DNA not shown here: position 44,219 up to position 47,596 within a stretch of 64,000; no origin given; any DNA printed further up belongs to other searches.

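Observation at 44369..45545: Abrupt extreme-GC3 block confined to the motor domain of one kinesin paralog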

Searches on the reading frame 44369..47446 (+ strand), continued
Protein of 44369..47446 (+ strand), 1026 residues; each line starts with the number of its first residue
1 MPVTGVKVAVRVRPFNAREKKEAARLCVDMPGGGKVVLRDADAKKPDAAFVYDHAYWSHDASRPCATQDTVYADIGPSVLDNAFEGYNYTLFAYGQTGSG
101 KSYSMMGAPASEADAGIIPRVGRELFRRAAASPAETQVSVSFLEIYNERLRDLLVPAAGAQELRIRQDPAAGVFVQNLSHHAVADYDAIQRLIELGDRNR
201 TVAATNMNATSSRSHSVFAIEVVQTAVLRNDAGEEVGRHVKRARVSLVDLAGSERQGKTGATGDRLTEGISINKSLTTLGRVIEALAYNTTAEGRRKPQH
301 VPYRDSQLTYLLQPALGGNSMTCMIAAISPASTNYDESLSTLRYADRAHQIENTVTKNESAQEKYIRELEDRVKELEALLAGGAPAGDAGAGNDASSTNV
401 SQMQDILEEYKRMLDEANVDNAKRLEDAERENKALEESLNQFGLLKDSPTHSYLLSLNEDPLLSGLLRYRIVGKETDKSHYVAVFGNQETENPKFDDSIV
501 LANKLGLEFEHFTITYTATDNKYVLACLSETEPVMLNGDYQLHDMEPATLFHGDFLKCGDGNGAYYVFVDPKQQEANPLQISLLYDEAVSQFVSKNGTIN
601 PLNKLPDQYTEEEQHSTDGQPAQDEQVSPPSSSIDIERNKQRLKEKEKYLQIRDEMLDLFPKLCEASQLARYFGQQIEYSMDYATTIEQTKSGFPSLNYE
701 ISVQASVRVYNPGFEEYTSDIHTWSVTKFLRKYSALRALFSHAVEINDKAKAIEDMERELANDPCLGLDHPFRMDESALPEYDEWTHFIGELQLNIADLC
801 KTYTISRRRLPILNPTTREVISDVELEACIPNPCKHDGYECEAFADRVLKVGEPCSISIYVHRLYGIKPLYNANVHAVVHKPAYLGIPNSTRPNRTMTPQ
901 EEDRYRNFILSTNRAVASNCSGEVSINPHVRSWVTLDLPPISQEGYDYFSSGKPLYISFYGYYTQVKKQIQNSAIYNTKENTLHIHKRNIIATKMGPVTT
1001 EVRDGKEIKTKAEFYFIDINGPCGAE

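Call 37: find_encoding_contigs(protein=P0129, flank=6000, max_places=2)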
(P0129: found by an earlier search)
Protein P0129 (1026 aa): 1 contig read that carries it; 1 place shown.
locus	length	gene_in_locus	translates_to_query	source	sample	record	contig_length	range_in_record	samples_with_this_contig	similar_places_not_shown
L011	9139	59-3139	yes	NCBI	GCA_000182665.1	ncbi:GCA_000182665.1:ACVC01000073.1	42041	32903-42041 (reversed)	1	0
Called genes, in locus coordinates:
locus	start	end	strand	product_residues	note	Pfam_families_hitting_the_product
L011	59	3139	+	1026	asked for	PF00225:Kinesin, PF16796:Microtub_bd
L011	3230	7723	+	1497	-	PF00069:Pkinase, PF07714:PK_Tyr_Ser-Thr, PF12796:Ank_2, PF13606:Ank_3 (faint), PF12796:Ank_2, PF00023:Ank (weak), PF12796:Ank_2, PF13920:zf-C3HC4_3, +3 more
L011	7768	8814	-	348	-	PF04055:Radical_SAM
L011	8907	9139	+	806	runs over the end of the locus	-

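Call 47: search_protein_families(library=pfam, proteins=[window:44369-47446:+], max_evalue=0.001)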
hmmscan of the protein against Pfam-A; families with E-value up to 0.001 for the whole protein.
window:44369-47446:+ (1026 aa): 2 families
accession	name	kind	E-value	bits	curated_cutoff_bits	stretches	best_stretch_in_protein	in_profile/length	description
PF00225.29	Kinesin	-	5.4e-106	354.7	29.3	1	11-351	1-327/327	Kinesin motor domain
PF16796.11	Microtub_bd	-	1.6e-15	57.8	27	1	25-154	36-155/155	Microtubule binding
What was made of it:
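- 44399..45421 (+): Kinesin motor domain (aa 11-351), lying inside the tract. Pfam PF00225, E = 5e-106, residues 11-351 (call 47).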

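Call 50: find_encoding_contigs(protein=P0134, flank=3000, max_places=2)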
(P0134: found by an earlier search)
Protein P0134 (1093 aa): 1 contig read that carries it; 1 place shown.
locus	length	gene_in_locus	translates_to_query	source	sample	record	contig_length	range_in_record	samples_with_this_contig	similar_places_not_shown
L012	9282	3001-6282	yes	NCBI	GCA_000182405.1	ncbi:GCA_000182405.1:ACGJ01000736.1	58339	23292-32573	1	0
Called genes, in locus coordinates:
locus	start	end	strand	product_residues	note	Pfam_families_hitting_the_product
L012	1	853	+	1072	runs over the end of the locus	PF00225:Kinesin, PF16796:Microtub_bd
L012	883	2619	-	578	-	PF01139:RtcB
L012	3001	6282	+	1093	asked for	PF00225:Kinesin, PF16796:Microtub_bd, PF00498:FHA (faint)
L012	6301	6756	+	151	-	-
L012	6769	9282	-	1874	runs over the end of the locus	PF13838:Clathrin_H_link, PF00637:Clathrin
